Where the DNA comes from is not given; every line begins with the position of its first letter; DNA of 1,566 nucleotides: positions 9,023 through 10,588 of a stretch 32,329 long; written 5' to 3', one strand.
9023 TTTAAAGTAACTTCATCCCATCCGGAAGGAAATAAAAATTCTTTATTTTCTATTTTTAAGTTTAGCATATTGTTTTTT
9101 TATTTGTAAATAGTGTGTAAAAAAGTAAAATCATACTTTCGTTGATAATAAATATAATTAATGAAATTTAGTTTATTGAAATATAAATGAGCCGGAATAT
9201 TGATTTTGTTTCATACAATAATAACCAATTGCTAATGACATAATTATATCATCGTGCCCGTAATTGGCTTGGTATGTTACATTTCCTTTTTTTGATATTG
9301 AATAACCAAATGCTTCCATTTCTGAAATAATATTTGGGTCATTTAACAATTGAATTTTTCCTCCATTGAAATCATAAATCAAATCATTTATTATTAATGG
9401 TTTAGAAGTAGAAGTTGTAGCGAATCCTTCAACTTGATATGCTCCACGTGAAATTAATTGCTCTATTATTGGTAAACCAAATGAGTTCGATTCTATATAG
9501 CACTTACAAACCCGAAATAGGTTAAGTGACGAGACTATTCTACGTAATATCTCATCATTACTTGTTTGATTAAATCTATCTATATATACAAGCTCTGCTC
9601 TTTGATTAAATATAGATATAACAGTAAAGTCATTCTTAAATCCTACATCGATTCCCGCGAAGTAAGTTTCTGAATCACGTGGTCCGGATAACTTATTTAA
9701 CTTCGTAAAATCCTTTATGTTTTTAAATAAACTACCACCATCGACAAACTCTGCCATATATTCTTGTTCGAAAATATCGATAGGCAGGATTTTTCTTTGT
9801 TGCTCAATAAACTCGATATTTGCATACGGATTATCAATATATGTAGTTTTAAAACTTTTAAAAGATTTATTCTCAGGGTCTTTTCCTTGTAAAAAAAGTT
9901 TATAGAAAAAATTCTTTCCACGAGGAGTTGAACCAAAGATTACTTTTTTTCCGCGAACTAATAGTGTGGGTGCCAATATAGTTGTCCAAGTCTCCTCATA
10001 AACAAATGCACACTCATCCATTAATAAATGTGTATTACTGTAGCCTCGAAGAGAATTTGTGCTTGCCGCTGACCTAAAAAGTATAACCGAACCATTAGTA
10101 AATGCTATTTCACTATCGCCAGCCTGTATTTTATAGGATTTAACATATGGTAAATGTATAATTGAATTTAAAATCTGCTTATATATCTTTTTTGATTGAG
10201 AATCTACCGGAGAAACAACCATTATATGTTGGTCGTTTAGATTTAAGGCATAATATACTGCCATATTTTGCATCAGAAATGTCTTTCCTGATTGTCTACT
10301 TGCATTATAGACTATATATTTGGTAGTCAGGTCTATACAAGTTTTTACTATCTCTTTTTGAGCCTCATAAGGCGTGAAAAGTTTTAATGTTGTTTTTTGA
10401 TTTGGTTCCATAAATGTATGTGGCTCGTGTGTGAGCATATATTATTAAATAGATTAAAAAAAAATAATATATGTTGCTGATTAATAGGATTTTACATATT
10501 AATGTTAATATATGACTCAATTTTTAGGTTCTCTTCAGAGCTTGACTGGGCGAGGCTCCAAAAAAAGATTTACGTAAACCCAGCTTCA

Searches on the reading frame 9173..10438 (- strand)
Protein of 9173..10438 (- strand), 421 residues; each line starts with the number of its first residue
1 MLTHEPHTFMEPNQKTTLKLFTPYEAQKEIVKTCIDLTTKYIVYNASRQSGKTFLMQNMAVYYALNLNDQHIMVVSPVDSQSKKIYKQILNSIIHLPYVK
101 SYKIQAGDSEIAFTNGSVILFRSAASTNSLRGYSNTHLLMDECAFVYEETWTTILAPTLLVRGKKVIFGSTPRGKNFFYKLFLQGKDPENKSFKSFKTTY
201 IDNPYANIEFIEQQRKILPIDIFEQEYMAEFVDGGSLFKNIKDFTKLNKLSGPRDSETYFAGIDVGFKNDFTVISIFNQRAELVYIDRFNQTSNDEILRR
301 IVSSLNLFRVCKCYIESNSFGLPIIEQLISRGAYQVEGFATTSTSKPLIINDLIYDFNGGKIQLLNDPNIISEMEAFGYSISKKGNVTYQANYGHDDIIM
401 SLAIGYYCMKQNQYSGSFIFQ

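Call 9: search_protein_families(library=phrogs, proteins=[window:9173-10438:-], max_evalue=0.01)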
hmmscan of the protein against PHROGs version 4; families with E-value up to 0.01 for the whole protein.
window:9173-10438:- (421 aa): 16 families
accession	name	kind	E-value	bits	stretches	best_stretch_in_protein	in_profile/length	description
phrog_2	-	head and packaging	6.3e-52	178.3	1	16-410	260-595/807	terminase large subunit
phrog_38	-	head and packaging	1.8e-21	77.5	1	17-411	287-705/760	terminase large subunit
phrog_7579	-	head and packaging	4.5e-20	72.9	1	39-238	17-220/239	terminase large subunit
phrog_5989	-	head and packaging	2.9e-11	44.1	1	25-146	144-263/347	terminase large subunit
phrog_675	-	head and packaging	1.8e-10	40.8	1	6-172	24-191/576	terminase large subunit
phrog_3717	-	head and packaging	1.1e-09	39.2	1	35-273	19-266/277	terminase large subunit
phrog_9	-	head and packaging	5.4e-09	36.4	1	22-143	201-329/812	terminase large subunit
phrog_15503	-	unknown function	8.2e-09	36.2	1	38-163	84-212/245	-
phrog_24361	-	head and packaging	5.1e-06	27.4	1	337-406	70-135/162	terminase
phrog_6910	-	unknown function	0.00017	22.3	1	70-148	27-99/125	-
phrog_4758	-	head and packaging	0.0002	21.8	1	30-103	48-122/243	terminase large subunit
phrog_979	-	head and packaging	0.00056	19.7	1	19-152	150-282/642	terminase large subunit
phrog_9526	-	head and packaging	0.0032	17.9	0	19-144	6-135/280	terminase large subunit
phrog_27743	-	unknown function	0.0055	17.3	0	369-413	169-215/233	-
phrog_20726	-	unknown function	0.0066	17.1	0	282-330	36-84/199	-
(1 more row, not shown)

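Call 10: search_protein_families(library=pfam, proteins=[window:9173-10438:-], max_evalue=0.01)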
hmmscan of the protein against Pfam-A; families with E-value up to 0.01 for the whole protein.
window:9173-10438:- (421 aa): 4 families
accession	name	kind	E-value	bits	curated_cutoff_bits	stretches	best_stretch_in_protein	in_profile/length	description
PF03237.21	Terminase_6N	-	1.8e-16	60.9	22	1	44-240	2-210/215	Terminase large subunit, T4likevirus-type, N-terminal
PF04466.19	Terminase_3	-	1.1e-12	48.4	23.2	1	40-214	3-183/201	Phage terminase large subunit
PF05876.18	GpA_ATPase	-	6.3e-06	26.5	25.6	1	22-144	12-138/247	Phage terminase large subunit gpA, ATPase domain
PF17289.8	Terminase_6C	-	0.0054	17.2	22.6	0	262-399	2-145/155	Terminase RNaseH-like domain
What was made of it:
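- Checked: Flanking genes. terL (9173..10438, minus) and terS (11323..11769, minus) are confirmed by PHROGs and Pfam (calls 9, 10).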

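Call 12: search_dna_similar(query=window:9173-10438:-, collection=phages, mode=protein, max_rows=20)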
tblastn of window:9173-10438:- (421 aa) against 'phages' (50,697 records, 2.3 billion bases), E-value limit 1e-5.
Records with a match: 3419; places in all: 3423; records where one place covers at least 80% of the query: 1934.
Best place of each record, by identity: <60% 3419.
By first word of the organism name: Escherichia 772; Vibrio 495; Salmonella 470; Klebsiella 408; Synechococcus 344; Shigella 92; Acinetobacter 68; Mycobacterium 62; Enterobacter 60; Cyanophage 54; and 74 more.
By host as written in the record: - 798; Escherichia coli 307; Klebsiella pneumoniae 137; Synechococcus 107; Salmonella enterica subsp. enterica serovar Enteritidis PT1 60; Salmonella enterica 52; Escherichia coli O157:H7 46; Mycobacterium smegmatis mc2 155 38; and 686 more.
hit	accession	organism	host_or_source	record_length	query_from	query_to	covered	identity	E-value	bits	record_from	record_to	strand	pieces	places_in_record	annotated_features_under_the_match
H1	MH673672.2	Thermus phage phiFa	Thermus thermophilus HB27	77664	21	412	93%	28.5%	3e-38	152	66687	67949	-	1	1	terminase large subunit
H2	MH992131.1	Thermus phage TSP4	Thermus sp. TC4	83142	6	421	99%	26.5%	6e-30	128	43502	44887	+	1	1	terminase large subunit | hypothetical protein (x2)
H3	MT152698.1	Halorubrum phage Hardycor1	Halorubrum coriense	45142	16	404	92%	27.9%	1e-35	145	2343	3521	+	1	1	terL: large subunit terminase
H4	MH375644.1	Vibrio phage YC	Vibrio coralliilyticus P1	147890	20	414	94%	26.8%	1e-24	112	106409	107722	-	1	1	large terminase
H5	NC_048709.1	Vibrio phage YC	Vibrio coralliilyticus P1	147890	20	414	94%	26.8%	1e-24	112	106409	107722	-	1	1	terminase large subunit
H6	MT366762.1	Vibrio phage vB_VcorM_GR28A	Vibrio coralliilyticus RE22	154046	20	414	94%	26.8%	1e-24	112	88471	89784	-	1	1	terminase large subunit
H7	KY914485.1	Aeromonas phage phiA8-29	Aeromonas sp.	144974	20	418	95%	26.0%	3e-14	81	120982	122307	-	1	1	putative terminase large subunit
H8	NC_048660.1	Aeromonas phage phiA8-29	Aeromonas sp.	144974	20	418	95%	26.0%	3e-14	81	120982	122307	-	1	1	terminase large subunit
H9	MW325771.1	Salmonella phage KM16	Salmonella enterica subsp. enterica ...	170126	27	414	92%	26.5%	8e-16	86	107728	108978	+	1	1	record has no annotation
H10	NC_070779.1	Salmonella phage KM16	Salmonella enterica subsp. enterica ...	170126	27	414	92%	26.5%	8e-16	86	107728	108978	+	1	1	terminase large subunit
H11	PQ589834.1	Citrobacter phage Ursula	Citrobacter braakii CF69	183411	27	414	92%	26.5%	1e-15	86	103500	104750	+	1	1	terminase large subunit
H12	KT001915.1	Citrobacter phage Merlin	Citrobacter freundii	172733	27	414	92%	26.3%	6e-16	86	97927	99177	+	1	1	terminase large subunit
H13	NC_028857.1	Citrobacter phage Merlin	Citrobacter freundii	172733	27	414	92%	26.3%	6e-16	86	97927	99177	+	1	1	terminase large subunit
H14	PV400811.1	Citrobacter phage NM4.3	Citrobacter freundii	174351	27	414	92%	26.3%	6e-16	86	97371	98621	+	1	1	hypothetical protein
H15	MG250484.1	Citrobacter phage CF1 ERZ-2017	Citrobacter freundii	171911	27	414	92%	26.3%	1e-15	86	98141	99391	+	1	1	terminase large subunit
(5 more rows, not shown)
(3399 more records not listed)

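Call 13: find_related_loci(query=window:9173-10438:-, collection=viral_contigs, flank=6000)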
Query window:9173-10438:- (421 aa) in viral_contigs; peptide patterns used: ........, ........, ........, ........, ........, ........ (x = any residue, [..] = any of these).
46 stretches matched a pattern; 6 encode a relative of the query (tblastn E <= 1e-3); 6 distinct loci.
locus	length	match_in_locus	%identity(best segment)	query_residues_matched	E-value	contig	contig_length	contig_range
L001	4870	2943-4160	75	15-420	0e+0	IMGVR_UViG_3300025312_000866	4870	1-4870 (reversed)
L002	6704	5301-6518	75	15-420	0e+0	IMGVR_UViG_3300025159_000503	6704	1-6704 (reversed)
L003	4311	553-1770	74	15-420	0e+0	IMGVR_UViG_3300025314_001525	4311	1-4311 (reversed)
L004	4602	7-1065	75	68-420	0e+0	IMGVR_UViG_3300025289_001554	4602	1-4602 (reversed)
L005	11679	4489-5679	50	23-419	1e-124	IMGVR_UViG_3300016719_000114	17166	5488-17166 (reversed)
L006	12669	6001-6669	26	21-232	7e-16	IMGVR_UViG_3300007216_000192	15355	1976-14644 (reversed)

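Call 24: find_homologous_proteins(query=window:9173-10438:-, max_evalue=1e-30)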
Query window:9173-10438:- (421 aa): 251 proteins with E <= 1e-30 among 3323 candidates; the best 120 are listed.
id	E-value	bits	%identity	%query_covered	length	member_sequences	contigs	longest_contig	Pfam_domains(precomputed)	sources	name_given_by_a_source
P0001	3.5e-280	946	100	100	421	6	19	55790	PF05876.19,PF04466.20,PF03237.22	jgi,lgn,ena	-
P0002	1.5e-202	691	75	96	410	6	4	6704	PF05876.19,PF04466.20,PF03237.22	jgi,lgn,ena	-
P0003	6.8e-171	587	63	100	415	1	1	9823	PF05127.22,PF05876.19,PF04466.20,PF03237.22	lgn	-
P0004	3.0e-166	571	63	97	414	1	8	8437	PF05127.22,PF05876.19,PF04466.20,PF03237.22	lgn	-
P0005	4.6e-155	535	59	96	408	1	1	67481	PF04466.20,PF03237.22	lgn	-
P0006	4.8e-153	528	58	96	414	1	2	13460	PF05127.22,PF05876.19,PF04466.20,PF03237.22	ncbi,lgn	-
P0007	6.3e-152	524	57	97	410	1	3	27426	PF17289.9,PF05876.19,PF04466.20,PF03237.22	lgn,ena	-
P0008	2.6e-133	463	52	96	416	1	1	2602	PF17289.9,PF03354.22,PF04466.20,PF03237.22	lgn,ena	-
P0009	6.9e-133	461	90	55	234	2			PF05876.19,PF04466.20,PF03237.22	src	-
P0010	2.1e-131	457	54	97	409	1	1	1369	PF05876.19,PF04466.20,PF03237.22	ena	-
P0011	2.4e-131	456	54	94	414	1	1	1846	PF05876.19,PF04466.20,PF03237.22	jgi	-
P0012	1.2e-129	451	52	96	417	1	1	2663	PF05127.22,PF17289.9,PF03354.22,PF05876.19,PF04466.20,PF03237.22,PF04851.22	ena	-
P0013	1.1e-126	441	52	98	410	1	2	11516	PF05127.22,PF00270.36,PF03354.22,PF04466.20,PF03237.22,PF04851.22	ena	-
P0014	2.9e-126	440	52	94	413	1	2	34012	PF05127.22,PF00270.36,PF17289.9,PF05876.19,PF04466.20,PF03237.22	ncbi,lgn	-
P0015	1.0e-123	431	52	95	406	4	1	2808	PF17289.9,PF04466.20,PF03237.22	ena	-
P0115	9.5e-91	323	41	96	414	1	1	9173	PF05127.22,PF00270.36,PF05876.19,PF04466.20,PF03237.22,PF13401.13,PF04851.22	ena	-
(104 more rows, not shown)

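Call 25: find_encoding_contigs(protein=P0001, flank=10000, max_places=4)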
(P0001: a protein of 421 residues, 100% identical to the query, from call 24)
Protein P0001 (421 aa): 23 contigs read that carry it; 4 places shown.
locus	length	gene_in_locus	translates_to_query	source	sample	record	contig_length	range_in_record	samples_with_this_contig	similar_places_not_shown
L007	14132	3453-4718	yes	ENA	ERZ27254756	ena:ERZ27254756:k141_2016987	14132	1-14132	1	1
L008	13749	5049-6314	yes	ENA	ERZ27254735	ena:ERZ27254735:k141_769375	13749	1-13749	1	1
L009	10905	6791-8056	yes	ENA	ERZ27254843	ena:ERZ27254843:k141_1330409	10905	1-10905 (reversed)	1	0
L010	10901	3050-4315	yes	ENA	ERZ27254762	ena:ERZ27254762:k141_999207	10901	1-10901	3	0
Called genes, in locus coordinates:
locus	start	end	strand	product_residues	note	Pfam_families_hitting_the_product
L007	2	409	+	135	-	?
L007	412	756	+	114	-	-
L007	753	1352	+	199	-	PF08281:Sigma70_r4_2 (weak), PF04545:Sigma70_r4 (weak)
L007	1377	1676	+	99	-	-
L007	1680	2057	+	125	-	-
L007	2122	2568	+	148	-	PF03592:Terminase_2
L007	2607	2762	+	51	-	-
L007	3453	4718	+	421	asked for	PF05876:GpA_ATPase (weak), PF04466:Terminase_3, PF03237:Terminase_6N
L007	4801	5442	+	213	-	-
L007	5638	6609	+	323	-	-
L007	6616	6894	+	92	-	-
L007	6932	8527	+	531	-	-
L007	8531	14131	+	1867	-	?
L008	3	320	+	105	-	?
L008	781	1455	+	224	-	PF04542:Sigma70_r2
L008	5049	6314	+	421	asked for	PF05876:GpA_ATPase (weak), PF04466:Terminase_3, PF03237:Terminase_6N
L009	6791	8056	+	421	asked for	PF05876:GpA_ATPase (weak), PF04466:Terminase_3, PF03237:Terminase_6N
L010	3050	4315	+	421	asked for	PF05876:GpA_ATPase (weak), PF04466:Terminase_3, PF03237:Terminase_6N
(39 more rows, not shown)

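Call 26: find_encoding_contigs(protein=P0005, flank=10000, max_places=2)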
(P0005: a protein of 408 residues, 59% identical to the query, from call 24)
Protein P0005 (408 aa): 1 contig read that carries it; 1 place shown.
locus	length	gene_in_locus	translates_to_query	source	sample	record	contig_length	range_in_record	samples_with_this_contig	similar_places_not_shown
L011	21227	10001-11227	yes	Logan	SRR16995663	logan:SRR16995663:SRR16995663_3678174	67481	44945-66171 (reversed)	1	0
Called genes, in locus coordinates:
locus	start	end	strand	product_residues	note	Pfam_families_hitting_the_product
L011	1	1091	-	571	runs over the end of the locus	PF00239:Resolvase, PF07508:Recombinase, PF13408:Zn_ribbon_recom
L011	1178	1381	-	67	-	-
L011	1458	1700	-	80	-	-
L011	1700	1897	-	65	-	-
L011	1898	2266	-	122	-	-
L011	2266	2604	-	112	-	-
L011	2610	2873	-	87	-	-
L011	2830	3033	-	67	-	-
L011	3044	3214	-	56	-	-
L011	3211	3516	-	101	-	-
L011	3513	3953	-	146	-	-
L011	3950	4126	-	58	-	-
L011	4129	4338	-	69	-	-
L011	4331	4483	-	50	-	-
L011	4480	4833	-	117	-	-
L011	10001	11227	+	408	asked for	PF03237:Terminase_6N, PF04466:Terminase_3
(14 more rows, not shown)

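Call 34: find_related_loci(query=A2, collection=genome_contigs, flank=10000)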
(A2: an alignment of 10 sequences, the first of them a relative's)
Query A2 (421 aa) in genome_contigs; peptide patterns used: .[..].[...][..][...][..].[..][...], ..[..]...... (x = any residue, [..] = any of these).
185 stretches matched a pattern; 2 encode a relative of the query (tblastn E <= 1e-3); 2 distinct loci.
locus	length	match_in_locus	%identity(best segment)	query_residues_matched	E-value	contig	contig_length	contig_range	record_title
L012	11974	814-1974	38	24-408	3e-80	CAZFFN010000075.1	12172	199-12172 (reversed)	MAG TPA_asm: uncultured Thermoplasmatales archaeon isolate SRP067234_co1_26 genome assembly, contig: k99_599307, whole g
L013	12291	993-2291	24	24-410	3e-18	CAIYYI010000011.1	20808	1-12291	MAG: uncultured Verrucomicrobia bacterium isolate Loclat_bin-16082 genome assembly, contig: bin-16082:011/709, whole gen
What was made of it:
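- Tried and rejected: Genome collection scan with TerL: gave only two distant MAG contigs (call 34).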

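Call 35: find_encoding_contigs(protein=P0003, flank=10000, max_places=1)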
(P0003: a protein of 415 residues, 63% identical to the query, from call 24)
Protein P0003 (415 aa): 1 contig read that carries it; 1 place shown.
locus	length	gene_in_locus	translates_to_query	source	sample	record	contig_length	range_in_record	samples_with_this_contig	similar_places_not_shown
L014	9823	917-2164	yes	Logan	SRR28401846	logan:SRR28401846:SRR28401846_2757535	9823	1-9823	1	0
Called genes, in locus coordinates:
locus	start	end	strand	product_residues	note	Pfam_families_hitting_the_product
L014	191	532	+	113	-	-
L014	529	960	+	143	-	PF03592:Terminase_2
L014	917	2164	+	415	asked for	PF05876:GpA_ATPase, PF03237:Terminase_6N, PF04466:Terminase_3, PF05127:NAT10_TcmA_helicase (weak)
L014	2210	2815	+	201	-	-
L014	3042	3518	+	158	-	-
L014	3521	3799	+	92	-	-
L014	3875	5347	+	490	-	-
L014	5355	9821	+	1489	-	?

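Call 36: find_encoding_contigs(protein=P0006, flank=10000, max_places=1)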
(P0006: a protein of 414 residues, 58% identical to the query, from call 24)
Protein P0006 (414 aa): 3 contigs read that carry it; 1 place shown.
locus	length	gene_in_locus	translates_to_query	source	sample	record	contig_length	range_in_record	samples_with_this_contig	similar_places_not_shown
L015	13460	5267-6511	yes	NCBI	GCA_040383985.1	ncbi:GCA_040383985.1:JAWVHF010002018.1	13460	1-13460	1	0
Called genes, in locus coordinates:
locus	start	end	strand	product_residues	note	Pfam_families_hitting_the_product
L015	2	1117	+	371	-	?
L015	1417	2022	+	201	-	-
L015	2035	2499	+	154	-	-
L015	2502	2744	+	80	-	-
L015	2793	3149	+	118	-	-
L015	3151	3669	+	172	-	-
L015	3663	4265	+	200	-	-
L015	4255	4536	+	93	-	-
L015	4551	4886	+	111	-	-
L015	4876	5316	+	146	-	PF16677:GP3_package (faint)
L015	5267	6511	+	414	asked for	PF05876:GpA_ATPase (weak), PF04466:Terminase_3, PF03237:Terminase_6N, PF05127:NAT10_TcmA_helicase (weak)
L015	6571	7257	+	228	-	-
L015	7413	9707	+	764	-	-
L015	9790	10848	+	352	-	-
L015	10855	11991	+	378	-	-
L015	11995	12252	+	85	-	-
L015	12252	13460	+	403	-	?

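Call 37: find_encoding_contigs(protein=P0007, flank=10000, max_places=1)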
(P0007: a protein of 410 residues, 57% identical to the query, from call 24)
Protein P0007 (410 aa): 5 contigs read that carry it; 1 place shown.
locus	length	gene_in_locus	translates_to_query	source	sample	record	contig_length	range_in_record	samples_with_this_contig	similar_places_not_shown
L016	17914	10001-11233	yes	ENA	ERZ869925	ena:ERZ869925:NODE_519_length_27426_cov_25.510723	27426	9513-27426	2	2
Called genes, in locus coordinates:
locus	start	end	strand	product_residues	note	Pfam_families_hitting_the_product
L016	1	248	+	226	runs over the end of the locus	PF14550:Peptidase_S78_2 (weak)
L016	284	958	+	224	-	-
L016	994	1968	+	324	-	-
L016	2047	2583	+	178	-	-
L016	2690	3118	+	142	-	-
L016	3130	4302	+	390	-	PF04860:Phage_portal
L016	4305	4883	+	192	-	PF20459:DUF6712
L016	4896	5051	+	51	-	-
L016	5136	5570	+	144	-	PF05105:Phage_holin_4_1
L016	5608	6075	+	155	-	PF03592:Terminase_2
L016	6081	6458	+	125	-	-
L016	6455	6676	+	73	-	-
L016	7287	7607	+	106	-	-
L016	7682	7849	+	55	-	-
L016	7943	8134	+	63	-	-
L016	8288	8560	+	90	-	-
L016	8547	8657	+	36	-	-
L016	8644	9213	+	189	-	PF08281:Sigma70_r4_2 (weak)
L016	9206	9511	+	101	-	-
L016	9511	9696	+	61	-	-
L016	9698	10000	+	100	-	-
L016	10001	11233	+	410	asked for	PF05876:GpA_ATPase (weak), PF03237:Terminase_6N, PF04466:Terminase_3, PF17289:Terminase_6C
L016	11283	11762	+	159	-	PF02557:VanY, PF13539:Peptidase_M15_4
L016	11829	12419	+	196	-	-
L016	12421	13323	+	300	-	PF02086:MethyltransfD12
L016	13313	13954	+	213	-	PF04545:Sigma70_r4 (weak)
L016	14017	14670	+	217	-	-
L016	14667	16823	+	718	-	PF24146:K1-lyase_C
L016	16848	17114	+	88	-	-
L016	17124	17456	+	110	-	-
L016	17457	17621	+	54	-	-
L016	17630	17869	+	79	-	-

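Call 38: find_encoding_contigs(protein=P0014, flank=10000, max_places=1)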
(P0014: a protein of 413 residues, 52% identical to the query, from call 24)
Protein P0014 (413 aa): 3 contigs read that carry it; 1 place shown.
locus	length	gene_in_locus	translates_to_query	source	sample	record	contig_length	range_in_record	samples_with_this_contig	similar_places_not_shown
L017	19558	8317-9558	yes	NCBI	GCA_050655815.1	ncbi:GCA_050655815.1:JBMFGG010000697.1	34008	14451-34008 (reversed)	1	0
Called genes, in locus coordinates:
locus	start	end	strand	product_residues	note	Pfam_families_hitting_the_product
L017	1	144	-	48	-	?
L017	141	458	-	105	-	-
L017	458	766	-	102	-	-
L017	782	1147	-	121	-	-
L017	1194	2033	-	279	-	PF04724:Glyco_transf_17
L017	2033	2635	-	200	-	-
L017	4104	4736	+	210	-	PF04542:Sigma70_r2, PF04545:Sigma70_r4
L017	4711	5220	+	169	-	-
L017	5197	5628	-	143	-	-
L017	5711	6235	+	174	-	-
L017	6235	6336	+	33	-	-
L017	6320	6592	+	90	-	-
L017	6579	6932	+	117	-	-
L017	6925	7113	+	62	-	-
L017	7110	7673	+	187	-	-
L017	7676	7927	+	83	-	-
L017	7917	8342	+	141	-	PF16677:GP3_package (weak)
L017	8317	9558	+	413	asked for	PF05876:GpA_ATPase, PF00270:DEAD (weak), PF03237:Terminase_6N, PF04466:Terminase_3, PF05127:NAT10_TcmA_helicase (weak), PF17289:Terminase_6C (faint)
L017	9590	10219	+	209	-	-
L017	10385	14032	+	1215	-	-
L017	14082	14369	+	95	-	-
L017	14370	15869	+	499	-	-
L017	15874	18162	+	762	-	PF24146:K1-lyase_C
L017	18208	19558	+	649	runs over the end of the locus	-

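Call 63: find_related_loci(query=A2, collection=viral_contigs, flank=4000)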
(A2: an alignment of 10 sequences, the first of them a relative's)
Query A2 (421 aa) in viral_contigs; peptide patterns used: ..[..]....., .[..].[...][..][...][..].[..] (x = any residue, [..] = any of these).
67 stretches matched a pattern; 33 encode a relative of the query (tblastn E <= 1e-3); 33 distinct loci.
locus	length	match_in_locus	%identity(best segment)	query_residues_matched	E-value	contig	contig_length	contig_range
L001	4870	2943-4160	75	15-420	0e+0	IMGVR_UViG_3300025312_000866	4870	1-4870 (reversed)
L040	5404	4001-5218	75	15-420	0e+0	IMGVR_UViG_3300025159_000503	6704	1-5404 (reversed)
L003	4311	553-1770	74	15-420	0e+0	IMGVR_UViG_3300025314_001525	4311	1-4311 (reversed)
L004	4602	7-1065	75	68-420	0e+0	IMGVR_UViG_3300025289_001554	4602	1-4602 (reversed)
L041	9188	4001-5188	38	18-418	1e-85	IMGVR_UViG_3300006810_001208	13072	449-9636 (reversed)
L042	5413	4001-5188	38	18-418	1e-83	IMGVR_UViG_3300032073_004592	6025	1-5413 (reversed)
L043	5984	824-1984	38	24-408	3e-79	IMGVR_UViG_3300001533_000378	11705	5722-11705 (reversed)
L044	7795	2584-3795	37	17-417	1e-69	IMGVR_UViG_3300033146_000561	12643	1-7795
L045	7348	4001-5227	35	16-419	2e-69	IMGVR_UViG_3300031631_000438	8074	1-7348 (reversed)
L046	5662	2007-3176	37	17-404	5e-68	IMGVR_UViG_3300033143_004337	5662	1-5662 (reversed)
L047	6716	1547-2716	37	17-404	5e-68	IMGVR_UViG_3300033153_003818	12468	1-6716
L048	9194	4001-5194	35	24-421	1e-67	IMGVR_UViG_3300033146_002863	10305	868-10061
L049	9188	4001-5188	35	24-419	3e-67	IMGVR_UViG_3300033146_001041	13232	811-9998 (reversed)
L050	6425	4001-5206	34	24-418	2e-66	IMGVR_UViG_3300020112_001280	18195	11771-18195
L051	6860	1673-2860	34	24-419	1e-64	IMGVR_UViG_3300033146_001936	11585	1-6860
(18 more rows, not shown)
